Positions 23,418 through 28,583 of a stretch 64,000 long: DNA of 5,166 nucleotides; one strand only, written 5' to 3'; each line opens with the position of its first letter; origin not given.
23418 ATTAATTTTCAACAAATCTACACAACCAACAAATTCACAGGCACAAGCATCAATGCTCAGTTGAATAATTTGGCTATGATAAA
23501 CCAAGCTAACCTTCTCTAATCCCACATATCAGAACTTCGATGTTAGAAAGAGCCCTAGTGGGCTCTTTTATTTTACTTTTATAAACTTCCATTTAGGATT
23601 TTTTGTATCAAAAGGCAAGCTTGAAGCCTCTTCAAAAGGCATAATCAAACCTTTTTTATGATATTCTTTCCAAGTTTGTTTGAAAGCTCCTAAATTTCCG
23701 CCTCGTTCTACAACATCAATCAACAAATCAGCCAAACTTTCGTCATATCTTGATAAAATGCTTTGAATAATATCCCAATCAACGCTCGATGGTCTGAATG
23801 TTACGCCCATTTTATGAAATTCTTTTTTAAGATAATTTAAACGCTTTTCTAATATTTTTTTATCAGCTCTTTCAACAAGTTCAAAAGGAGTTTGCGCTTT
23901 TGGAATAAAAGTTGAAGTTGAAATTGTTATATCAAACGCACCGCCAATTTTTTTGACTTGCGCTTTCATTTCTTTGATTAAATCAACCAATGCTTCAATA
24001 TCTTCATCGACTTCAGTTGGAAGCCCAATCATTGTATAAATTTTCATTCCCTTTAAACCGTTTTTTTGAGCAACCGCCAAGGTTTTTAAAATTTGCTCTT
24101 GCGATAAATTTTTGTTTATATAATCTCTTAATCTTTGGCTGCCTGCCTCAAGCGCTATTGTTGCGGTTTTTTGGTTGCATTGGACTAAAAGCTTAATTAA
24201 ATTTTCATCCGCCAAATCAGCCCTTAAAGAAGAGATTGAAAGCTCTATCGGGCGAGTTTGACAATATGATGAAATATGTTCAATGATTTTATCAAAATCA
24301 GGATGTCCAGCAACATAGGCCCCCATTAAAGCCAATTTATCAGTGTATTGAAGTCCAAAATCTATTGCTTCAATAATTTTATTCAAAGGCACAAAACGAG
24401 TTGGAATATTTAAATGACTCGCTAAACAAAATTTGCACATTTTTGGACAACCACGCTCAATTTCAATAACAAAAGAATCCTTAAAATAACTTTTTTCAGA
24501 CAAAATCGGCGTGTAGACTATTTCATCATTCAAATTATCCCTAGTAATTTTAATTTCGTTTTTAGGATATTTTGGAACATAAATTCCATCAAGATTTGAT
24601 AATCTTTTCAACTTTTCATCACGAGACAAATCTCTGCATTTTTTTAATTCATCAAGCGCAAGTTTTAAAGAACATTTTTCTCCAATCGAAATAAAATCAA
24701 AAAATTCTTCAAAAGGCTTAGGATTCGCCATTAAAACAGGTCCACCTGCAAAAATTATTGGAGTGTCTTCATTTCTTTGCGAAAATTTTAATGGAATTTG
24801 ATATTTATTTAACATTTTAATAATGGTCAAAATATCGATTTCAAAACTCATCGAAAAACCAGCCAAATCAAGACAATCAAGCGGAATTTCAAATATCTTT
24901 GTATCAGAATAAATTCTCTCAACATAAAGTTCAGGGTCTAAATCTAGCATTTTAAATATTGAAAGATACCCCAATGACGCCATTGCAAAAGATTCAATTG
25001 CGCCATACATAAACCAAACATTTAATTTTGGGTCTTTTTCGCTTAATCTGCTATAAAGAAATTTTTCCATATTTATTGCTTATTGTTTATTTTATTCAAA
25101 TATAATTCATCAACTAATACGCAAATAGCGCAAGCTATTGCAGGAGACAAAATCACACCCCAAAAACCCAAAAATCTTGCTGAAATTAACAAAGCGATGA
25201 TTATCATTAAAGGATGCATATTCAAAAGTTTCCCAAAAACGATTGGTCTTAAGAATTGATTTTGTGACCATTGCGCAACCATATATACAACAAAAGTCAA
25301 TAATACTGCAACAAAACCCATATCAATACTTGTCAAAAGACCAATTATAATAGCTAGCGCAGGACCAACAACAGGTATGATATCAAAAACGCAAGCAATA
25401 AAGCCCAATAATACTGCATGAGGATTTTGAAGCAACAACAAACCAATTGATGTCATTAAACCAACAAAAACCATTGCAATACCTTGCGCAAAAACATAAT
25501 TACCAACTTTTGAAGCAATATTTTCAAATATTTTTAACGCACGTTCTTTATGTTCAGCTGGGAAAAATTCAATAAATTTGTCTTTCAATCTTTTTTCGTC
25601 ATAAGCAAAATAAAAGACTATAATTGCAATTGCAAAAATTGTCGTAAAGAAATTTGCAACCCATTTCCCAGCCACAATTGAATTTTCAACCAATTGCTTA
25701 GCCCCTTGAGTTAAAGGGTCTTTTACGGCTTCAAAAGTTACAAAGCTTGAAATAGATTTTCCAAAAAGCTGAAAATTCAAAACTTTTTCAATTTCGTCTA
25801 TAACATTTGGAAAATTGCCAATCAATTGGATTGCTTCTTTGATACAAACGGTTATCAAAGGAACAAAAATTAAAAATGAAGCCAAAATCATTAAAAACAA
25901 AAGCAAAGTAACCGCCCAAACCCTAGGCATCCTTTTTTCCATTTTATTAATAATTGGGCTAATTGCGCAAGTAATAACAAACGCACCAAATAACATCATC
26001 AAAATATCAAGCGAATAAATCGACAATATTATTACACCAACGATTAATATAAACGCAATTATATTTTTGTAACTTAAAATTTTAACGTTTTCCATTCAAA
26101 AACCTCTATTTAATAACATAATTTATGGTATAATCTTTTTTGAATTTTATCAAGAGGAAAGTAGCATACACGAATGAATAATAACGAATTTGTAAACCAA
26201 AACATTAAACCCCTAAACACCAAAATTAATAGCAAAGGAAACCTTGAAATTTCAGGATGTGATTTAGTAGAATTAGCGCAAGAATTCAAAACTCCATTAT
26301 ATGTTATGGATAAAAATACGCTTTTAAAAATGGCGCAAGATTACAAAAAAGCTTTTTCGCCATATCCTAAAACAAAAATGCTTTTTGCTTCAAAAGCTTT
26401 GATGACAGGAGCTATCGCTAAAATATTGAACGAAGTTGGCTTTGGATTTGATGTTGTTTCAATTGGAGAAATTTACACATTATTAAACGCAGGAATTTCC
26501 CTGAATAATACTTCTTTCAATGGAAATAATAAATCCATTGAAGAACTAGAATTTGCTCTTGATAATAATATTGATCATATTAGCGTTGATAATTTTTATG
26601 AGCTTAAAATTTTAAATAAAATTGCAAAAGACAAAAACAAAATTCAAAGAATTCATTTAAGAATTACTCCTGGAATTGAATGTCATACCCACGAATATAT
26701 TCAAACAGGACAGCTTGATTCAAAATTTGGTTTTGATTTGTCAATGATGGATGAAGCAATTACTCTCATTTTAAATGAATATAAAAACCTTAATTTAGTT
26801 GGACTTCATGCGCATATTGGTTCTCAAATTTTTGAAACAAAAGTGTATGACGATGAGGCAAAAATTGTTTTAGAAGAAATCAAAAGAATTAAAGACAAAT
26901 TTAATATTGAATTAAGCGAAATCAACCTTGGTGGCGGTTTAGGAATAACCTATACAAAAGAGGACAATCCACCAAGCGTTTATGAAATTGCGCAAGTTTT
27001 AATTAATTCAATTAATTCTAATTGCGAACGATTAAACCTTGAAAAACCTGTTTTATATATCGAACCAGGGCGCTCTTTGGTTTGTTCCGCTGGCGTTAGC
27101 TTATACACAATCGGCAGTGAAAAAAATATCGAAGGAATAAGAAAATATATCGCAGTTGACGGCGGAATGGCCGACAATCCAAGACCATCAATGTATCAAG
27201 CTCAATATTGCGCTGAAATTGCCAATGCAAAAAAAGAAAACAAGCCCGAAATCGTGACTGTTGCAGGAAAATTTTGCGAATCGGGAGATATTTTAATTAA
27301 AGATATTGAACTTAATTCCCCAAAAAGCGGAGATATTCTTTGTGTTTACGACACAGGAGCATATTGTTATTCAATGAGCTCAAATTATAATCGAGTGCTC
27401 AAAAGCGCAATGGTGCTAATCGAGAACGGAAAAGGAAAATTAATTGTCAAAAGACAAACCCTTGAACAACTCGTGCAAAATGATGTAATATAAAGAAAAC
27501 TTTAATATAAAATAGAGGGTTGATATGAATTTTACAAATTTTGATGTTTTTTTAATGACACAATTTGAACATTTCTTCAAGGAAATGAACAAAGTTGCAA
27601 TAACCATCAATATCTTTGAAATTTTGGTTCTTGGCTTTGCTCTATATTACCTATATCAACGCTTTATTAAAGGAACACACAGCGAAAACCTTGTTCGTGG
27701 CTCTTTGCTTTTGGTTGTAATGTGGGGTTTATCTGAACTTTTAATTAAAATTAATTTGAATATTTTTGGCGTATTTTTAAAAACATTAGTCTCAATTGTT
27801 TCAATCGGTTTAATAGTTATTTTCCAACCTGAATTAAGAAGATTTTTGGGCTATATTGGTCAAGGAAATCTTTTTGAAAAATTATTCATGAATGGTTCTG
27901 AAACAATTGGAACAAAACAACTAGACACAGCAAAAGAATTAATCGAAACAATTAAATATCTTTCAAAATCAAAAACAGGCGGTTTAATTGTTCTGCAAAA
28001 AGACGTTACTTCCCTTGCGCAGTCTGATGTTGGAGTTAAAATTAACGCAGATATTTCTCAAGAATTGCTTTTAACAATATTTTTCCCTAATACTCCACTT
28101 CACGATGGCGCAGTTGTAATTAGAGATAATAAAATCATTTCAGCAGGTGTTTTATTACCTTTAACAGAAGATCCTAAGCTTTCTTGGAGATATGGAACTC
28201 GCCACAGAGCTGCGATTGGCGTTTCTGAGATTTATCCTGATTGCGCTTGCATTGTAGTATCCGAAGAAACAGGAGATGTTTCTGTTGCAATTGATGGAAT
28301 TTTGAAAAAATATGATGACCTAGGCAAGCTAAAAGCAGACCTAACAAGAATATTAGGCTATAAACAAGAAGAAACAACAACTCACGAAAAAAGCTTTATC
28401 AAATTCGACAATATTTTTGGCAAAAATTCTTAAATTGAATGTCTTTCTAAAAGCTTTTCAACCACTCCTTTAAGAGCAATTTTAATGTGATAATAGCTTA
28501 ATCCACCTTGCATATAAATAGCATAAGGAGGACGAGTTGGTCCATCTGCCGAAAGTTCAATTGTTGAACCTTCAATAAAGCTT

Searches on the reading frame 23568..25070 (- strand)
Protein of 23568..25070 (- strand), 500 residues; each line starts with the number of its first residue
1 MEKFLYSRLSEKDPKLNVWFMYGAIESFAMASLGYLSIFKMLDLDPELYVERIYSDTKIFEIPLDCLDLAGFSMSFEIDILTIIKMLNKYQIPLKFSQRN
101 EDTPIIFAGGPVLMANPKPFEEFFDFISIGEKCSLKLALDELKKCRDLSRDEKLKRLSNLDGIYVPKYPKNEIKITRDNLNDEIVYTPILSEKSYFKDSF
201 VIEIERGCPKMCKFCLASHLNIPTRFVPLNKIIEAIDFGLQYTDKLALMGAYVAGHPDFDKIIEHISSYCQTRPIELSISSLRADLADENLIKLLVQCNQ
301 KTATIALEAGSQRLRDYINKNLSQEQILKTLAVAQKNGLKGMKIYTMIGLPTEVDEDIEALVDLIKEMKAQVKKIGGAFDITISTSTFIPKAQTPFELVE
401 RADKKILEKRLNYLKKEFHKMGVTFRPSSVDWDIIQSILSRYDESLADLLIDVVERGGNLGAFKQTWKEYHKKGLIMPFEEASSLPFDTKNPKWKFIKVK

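Call 54: search_protein_families(library=pfam, proteins=[window:23568-25070:-], max_evalue=0.00001)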
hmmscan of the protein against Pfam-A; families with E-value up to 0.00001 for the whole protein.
window:23568-25070:- (500 aa): 2 families
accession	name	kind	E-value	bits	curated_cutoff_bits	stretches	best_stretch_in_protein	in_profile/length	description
PF19864.5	Radical_SAM_N2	-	7.2e-25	87.6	29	1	63-166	46-151/151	Radical SAM proteins, N-terminal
PF04055.27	Radical_SAM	-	4.5e-22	79.4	29.5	1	204-365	3-166/166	Radical SAM superfamily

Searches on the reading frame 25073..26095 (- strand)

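Call 54: search_protein_families(library=pfam, proteins=[window:25073-26095:-], max_evalue=0.00001)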
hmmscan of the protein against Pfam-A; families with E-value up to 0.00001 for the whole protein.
window:25073-26095:- (340 aa): 1 family
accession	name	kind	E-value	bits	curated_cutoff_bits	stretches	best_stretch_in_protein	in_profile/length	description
PF01594.21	AI-2E_transport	-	4.4e-54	184.3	34.3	1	12-331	3-326/327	AI-2E family transporter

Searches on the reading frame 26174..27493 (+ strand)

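Call 54: search_protein_families(library=pfam, proteins=[window:26174-27493:+], max_evalue=0.00001)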
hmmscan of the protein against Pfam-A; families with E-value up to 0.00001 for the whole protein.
window:26174-27493:+ (439 aa): 2 families
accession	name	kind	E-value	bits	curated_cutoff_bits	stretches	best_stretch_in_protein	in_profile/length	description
PF02784.22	Orn_Arg_deC_N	-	1.3e-56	192.2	23.4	1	52-303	6-246/247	Pyridoxal-dependent decarboxylase, pyridoxal binding domain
PF00278.28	Orn_DAP_Arg_deC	-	9.9e-17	61.5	23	1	46-395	5-95/95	Pyridoxal-dependent decarboxylase, C-terminal sheet domain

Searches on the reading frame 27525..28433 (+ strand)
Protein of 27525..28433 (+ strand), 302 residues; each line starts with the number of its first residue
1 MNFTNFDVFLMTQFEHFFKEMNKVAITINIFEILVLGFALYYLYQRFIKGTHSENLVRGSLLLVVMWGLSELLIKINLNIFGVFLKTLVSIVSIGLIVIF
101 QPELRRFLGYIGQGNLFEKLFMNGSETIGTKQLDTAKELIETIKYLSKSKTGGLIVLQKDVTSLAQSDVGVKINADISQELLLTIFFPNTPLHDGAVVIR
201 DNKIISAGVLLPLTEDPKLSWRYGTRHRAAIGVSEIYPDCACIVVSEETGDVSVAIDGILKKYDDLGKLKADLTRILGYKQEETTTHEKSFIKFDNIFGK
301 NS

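Call 54: search_protein_families(library=pfam, proteins=[window:27525-28433:+], max_evalue=0.00001)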
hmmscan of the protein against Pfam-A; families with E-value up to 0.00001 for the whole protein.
window:27525-28433:+ (302 aa): 2 families
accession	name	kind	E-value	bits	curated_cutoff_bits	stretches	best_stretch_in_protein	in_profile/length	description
PF02457.21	DAC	-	1.7e-37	128.1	27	1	142-258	3-117/119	DisA bacterial checkpoint controller nucleotide-binding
PF19293.4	CdaA_N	-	3.5e-07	30.7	23.8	1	29-103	9-80/81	CdaA N-terminal transmembrane domain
